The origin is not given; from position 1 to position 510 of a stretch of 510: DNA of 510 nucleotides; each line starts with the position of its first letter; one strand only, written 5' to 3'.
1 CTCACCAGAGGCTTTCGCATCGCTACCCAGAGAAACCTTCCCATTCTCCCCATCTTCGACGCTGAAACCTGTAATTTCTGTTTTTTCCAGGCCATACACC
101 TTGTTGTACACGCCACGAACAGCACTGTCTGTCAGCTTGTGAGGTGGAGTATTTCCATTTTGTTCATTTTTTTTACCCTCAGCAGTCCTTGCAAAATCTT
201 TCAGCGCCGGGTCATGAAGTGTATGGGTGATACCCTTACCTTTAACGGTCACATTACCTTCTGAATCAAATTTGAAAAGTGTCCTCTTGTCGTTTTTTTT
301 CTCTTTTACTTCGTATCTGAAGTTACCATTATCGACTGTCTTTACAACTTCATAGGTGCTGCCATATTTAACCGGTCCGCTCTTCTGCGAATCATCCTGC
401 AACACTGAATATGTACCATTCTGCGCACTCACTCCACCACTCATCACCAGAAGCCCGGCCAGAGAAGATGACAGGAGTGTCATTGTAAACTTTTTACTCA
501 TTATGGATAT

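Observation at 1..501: Exported protein with no recognisable family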

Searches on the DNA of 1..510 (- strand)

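Call 6: search_dna_similar(query=window:1-510:-, collection=ecoli_genomes, mode=near, max_rows=25)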
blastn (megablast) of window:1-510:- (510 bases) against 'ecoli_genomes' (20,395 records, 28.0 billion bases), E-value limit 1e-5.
Records with a match: 18; places in all: 25; records where one place covers at least 80% of the query: 14.
Genomes with a match: 18 of 5426; with a place that covers at least 80% of the query: 14. Places per genome that has any: lowest 1, median 1, highest 3. On chromosomes: 25 places; on plasmids: 0.
Best place of each record, by identity: 95-99% 5; 90-95% 1; 80-90% 3; 60-80% 9.
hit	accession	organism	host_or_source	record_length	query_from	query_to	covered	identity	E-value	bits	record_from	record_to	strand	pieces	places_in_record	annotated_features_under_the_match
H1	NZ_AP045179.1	Escherichia coli strain JNEC-KY203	Homo sapiens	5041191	1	510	100%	96.3%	0e+0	845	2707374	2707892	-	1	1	YadA-like family protein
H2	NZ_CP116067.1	Escherichia coli strain DETEC-S792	ICU staff rectal swab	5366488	1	510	100%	91.1%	0e+0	667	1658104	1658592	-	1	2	YadA-like family protein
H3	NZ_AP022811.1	Escherichia coli strain JE86-ST02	Homo sapiens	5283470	1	510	100%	80.0%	3e-95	357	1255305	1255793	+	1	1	YadA-like family protein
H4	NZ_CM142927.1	Escherichia coli strain UCPROB-002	Homo sapiens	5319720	1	510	100%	80.0%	3e-95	357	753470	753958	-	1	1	YadA-like family protein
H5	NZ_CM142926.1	Escherichia coli strain UCPROB-001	Homo sapiens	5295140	1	510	100%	80.0%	3e-95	357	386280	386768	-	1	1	YadA-like family protein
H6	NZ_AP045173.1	Escherichia coli strain JNEC-KY177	Homo sapiens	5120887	1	510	100%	80.0%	3e-95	357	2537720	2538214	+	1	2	YadA-like family protein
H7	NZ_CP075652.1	Escherichia coli strain STEC17-183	Homo sapiens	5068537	1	510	100%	79.8%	1e-93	351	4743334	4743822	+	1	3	YadA-like family protein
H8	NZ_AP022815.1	Escherichia coli strain JE86-ST05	Homo sapiens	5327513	1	510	100%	79.8%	1e-93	351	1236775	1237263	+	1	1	YadA-like family protein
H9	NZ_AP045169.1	Escherichia coli strain JNEC-KY173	Homo sapiens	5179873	1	510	100%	79.8%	1e-93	351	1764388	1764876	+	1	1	YadA-like family protein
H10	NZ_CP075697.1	Escherichia coli strain STEC2018-607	Homo sapiens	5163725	1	510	100%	79.6%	7e-92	346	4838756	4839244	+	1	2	YadA-like family protein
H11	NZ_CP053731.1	Escherichia coli strain CP55_Sichuan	pig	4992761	1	510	100%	79.6%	7e-92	346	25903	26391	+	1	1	YadA-like family protein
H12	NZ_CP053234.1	Escherichia coli strain SCU-106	Homo sapiens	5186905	1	510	100%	79.6%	7e-92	346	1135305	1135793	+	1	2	YadA-like family protein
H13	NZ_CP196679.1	Escherichia coli strain 99RCEF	Fregata magnificens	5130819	1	510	100%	79.5%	1e-88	335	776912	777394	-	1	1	YadA-like family protein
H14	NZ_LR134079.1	Escherichia coli strain NCTC9112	missing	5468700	1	510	100%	79.5%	1e-88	335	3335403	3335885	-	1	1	YadA-like family protein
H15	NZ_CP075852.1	Escherichia coli strain S19-651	Homo sapiens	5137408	1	63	12%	95.2%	6e-18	100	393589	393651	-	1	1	YadA-like family protein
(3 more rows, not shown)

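Call 7: search_dna_similar(query=window:1-510:-, collection=phages, mode=near, max_rows=20)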
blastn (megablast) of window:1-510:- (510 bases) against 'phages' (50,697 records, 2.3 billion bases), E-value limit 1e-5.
Records with a match: 4; places in all: 4; records where one place covers at least 80% of the query: 4.
Best place of each record, by identity: >=99% 1; 80-90% 3.
By first word of the organism name: Enterobacteria 3; Escherichia 1.
By host as written in the record: Escherichia coli ECOR-9 3; Escherichia coli ECOR13 1.
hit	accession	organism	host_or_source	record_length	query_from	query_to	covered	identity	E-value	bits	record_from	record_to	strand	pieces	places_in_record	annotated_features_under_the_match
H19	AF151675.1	Enterobacteria phage P-EibD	Escherichia coli ECOR-9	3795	1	510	100%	100.0%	0e+0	942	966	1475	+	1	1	eibD: immunoglobulin-binding protein EibD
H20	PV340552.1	Escherichia phage PhiR12_3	Escherichia coli ECOR13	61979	1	507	99%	87.4%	5e-153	545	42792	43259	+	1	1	hypothetical protein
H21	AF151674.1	Enterobacteria phage P-EibC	Escherichia coli ECOR-9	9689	1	510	100%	80.0%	3e-96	357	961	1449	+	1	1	eibC: immunoglobulin-binding protein EibC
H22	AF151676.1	Enterobacteria phage P-EibE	Escherichia coli ECOR-9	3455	1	510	100%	80.0%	3e-96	357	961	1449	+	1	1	eibE: immunoglobulin-binding protein EibE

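Call 9: get_annotated_region(hit=H19, flank=5000)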
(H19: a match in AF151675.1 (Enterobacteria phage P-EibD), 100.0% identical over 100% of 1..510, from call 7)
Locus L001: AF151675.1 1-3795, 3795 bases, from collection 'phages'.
description: Bacteriophage P-EibD ORF-191D (orf-191D), immunoglobulin-binding protein EibD (eibD), ORF-156D (orf-156D), and ORF-60D (orf-60D) genes, complete cds; and L0124D-like protein (L0124D) gene, ...
organism: Enterobacteria phage P-EibD (NCBI taxid 120163)
taxonomy: Viruses; Duplodnaviria; Heunggongvirae; Uroviricota; Caudoviricetes
host: Escherichia coli ECOR-9; source: -; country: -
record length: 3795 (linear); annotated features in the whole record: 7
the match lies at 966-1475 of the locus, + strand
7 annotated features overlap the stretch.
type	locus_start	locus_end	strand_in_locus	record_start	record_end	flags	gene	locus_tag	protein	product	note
CDS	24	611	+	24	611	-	orf-191D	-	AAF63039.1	ORF-191D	similar to Yersinia pestis hypothetical protein encoded by pMT1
stem_loop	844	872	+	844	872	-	-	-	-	-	-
CDS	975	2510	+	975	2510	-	eibD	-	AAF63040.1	immunoglobulin-binding protein EibD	cell surface protein; similar to Yersinia pestis YadA and Moraxella catarrhalis UspAII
stem_loop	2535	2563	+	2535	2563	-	-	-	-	-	-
CDS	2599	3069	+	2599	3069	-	orf-156D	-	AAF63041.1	ORF-156D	-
CDS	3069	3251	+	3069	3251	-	orf-60D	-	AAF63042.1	ORF-60D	-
CDS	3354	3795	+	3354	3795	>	L0124D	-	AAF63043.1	L0124D-like protein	similar to Bacteriophage 933W L0124 protein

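Call 10: get_annotated_region(hit=H1, flank=8000)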
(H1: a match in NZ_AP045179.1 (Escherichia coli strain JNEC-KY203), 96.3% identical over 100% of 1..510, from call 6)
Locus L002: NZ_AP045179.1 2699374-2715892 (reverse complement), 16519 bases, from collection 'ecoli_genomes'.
description: Escherichia coli strain JNEC-KY203 chromosome, complete genome
organism: Escherichia coli strain JNEC-KY203 (NCBI taxid 562)
replicon: chromosome; assembly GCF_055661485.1
host: Homo sapiens; source: clinical; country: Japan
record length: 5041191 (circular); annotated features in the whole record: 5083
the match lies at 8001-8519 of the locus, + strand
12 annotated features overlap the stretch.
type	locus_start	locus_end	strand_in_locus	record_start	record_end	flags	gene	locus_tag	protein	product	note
CDS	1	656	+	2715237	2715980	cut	-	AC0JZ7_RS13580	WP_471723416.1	C40 family peptidase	-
CDS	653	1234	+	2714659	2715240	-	-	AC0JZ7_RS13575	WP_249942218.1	tail assembly protein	-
CDS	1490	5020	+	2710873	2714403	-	gpJ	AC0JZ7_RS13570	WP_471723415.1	phage attachment tail tip protein J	-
CDS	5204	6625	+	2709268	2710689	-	-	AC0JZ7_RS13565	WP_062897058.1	prophage tail fiber N-terminal domain-containing protein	-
CDS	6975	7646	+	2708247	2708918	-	-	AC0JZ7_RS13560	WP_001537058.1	DUF4376 domain-containing protein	-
CDS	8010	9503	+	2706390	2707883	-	-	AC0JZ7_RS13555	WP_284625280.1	YadA-like family protein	-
CDS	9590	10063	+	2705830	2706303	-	-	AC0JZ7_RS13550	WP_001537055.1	hypothetical protein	-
CDS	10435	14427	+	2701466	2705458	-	-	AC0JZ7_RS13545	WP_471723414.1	S6 family peptidase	-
CDS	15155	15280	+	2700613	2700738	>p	-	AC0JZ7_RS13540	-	OmpW family outer membrane protein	incomplete; partial in the middle of a contig; missing N-terminus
CDS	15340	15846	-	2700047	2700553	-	yciE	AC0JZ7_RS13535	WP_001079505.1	ferritin-like domain-containing protein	-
CDS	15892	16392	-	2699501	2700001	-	yciF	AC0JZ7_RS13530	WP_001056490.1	YciE/YciF ferroxidase family protein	-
CDS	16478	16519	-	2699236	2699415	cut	yciG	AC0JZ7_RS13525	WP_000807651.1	con-10 family general stress protein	-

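Call 27: get_annotated_region(hit=H2, flank=3000)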
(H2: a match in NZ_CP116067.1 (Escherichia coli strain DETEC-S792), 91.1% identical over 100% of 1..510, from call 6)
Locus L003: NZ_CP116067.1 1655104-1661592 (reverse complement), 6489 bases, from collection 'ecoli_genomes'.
description: Escherichia coli strain DETEC-S792 chromosome, complete genome
organism: Escherichia coli strain DETEC-S792 (NCBI taxid 562)
replicon: chromosome; assembly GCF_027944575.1
host: -; source: ICU staff rectal swab; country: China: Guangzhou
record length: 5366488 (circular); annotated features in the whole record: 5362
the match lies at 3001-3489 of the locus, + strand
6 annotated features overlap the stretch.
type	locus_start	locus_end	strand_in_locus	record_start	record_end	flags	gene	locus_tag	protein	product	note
CDS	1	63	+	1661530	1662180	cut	-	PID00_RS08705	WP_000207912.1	DUF6682 family protein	-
CDS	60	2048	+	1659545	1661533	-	-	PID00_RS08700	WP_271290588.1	tail fiber protein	-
CDS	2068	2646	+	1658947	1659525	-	-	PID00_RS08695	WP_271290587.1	DUF4376 domain-containing protein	-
CDS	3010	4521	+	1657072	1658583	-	-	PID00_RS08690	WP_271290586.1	YadA-like family protein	-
CDS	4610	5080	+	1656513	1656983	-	-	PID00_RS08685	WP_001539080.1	hypothetical protein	-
CDS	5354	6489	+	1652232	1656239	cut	-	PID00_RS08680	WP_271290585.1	S6 family peptidase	-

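Call 28: get_annotated_region(hit=H3, flank=3000)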
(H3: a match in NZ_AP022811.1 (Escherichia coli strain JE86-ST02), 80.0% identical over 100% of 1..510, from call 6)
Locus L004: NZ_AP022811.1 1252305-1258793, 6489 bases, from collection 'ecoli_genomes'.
description: Escherichia coli strain JE86-ST02 chromosome, complete genome
organism: Escherichia coli strain JE86-ST02 (NCBI taxid 562)
replicon: chromosome; assembly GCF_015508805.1
host: Homo sapiens; source: -; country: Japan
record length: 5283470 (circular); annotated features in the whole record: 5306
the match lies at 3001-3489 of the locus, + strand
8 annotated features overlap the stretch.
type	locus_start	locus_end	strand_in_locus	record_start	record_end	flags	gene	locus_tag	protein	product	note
CDS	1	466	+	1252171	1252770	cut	-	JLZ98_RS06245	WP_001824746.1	Ail/Lom family outer membrane beta-barrel protein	-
CDS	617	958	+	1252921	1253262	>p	-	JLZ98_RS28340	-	prophage tail fiber N-terminal domain-containing protein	incomplete; partial in the middle of a contig; missing C-terminus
CDS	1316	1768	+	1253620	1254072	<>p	-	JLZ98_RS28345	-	tail fiber protein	incomplete; partial in the middle of a contig; missing N-terminus and C-terminus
CDS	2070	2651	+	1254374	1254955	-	-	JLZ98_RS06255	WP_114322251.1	DUF4376 domain-containing protein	-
CDS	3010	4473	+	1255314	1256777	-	-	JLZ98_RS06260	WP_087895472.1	YadA-like family protein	-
CDS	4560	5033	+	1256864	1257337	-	-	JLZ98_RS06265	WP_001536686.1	hypothetical protein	-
CDS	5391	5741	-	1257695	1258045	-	-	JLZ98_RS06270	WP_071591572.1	YkgJ family cysteine cluster protein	-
CDS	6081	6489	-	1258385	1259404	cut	-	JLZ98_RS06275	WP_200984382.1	tyrosine-type recombinase/integrase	-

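Call 29: get_annotated_region(hit=H13, flank=3000)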
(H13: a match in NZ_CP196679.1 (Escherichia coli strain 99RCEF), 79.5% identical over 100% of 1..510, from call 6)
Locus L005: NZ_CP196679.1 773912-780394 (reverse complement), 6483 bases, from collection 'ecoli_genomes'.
description: Escherichia coli strain 99RCEF chromosome, complete genome
organism: Escherichia coli strain 99RCEF (NCBI taxid 562)
replicon: chromosome; assembly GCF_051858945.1
host: -; source: Fregata magnificens; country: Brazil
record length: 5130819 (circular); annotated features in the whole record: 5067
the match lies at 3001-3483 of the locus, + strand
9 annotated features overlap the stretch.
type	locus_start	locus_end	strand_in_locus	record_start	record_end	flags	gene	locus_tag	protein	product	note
CDS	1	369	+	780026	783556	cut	gpJ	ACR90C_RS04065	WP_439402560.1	phage attachment tail tip protein J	-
CDS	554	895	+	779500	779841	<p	-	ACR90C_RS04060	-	prophage tail fiber N-terminal domain-containing protein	incomplete; partial in the middle of a contig; missing C-terminus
CDS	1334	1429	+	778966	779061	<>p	-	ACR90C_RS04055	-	tail fiber protein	incomplete; partial in the middle of a contig; missing N-terminus and C-terminus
CDS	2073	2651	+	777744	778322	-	-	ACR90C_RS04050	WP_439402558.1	DUF4376 domain-containing protein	-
CDS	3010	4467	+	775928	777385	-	-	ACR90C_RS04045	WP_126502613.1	YadA-like family protein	-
CDS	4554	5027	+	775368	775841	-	-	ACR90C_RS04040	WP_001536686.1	hypothetical protein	-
CDS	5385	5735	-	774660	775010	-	-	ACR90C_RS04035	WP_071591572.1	YkgJ family cysteine cluster protein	-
tRNA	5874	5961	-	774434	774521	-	-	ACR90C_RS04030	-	tRNA-Ser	-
CDS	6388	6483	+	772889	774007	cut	hyaA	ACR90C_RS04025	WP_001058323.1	hydrogenase 1 small subunit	-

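Call 30: get_annotated_region(hit=H15, flank=3000)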
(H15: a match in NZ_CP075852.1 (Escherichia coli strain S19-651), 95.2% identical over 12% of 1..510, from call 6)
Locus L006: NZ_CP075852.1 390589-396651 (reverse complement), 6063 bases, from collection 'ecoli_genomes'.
description: Escherichia coli strain S19-651 chromosome, complete genome
organism: Escherichia coli strain S19-651 (NCBI taxid 562)
replicon: chromosome; assembly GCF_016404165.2
host: Homo sapiens; source: stool; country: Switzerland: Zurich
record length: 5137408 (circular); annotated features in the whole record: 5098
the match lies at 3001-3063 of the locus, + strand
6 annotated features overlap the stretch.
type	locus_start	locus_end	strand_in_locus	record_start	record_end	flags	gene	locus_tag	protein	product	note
CDS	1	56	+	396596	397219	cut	-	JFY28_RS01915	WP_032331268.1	Ail/Lom family outer membrane beta-barrel protein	-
CDS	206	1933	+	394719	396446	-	-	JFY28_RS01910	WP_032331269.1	prophage tail fiber N-terminal domain-containing protein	-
CDS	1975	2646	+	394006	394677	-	-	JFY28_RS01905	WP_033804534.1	DUF4376 domain-containing protein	-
CDS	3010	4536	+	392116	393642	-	-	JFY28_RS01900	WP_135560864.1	YadA-like family protein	-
CDS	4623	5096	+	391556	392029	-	-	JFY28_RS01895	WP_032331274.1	hypothetical protein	-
CDS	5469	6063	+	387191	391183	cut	-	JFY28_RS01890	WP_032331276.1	S6 family peptidase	-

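Call 31: get_annotated_region(hit=H20, flank=6000)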
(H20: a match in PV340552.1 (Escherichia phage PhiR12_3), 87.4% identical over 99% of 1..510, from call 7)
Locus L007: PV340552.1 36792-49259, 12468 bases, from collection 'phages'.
description: Escherichia phage PhiR12_3, complete genome.
organism: Escherichia phage PhiR12_3 (NCBI taxid 3416474)
taxonomy: Viruses
host: Escherichia coli ECOR13; source: -; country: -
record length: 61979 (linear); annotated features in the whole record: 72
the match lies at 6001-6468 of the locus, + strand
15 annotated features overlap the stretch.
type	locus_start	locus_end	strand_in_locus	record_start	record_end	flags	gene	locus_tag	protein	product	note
CDS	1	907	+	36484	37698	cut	-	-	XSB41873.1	hypothetical protein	-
CDS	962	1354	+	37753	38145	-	-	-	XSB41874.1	hypothetical protein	FIG00641463: hypothetical protein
CDS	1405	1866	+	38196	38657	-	-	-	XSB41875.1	hypothetical protein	FIG00638618: hypothetical protein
CDS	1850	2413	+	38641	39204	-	-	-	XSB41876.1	hypothetical protein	-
CDS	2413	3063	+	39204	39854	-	-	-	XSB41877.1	hypothetical protein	-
CDS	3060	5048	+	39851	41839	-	-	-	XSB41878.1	tail fiber protein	-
CDS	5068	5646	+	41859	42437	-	-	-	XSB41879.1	hypothetical protein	tail fibers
CDS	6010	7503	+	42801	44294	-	-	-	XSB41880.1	hypothetical protein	putative adhesin/invasin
CDS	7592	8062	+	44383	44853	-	-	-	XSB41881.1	hypothetical protein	-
CDS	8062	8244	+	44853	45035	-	-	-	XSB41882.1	hypothetical protein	ORF-60C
CDS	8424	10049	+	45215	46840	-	-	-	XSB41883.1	hypothetical protein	FIG00640812: hypothetical protein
CDS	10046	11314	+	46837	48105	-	-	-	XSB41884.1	hypothetical protein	tail fiber protein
CDS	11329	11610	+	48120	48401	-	-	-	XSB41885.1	hypothetical protein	-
CDS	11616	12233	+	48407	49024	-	-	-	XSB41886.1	hypothetical protein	FIG00641526: hypothetical protein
CDS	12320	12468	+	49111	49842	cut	-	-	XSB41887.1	Lom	host-cell envelope protein Lom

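Call 53: search_rna_families(source=window, threshold=evalue, max_evalue=1)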
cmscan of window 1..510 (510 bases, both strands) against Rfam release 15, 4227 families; matches with E-value up to 1: 0.
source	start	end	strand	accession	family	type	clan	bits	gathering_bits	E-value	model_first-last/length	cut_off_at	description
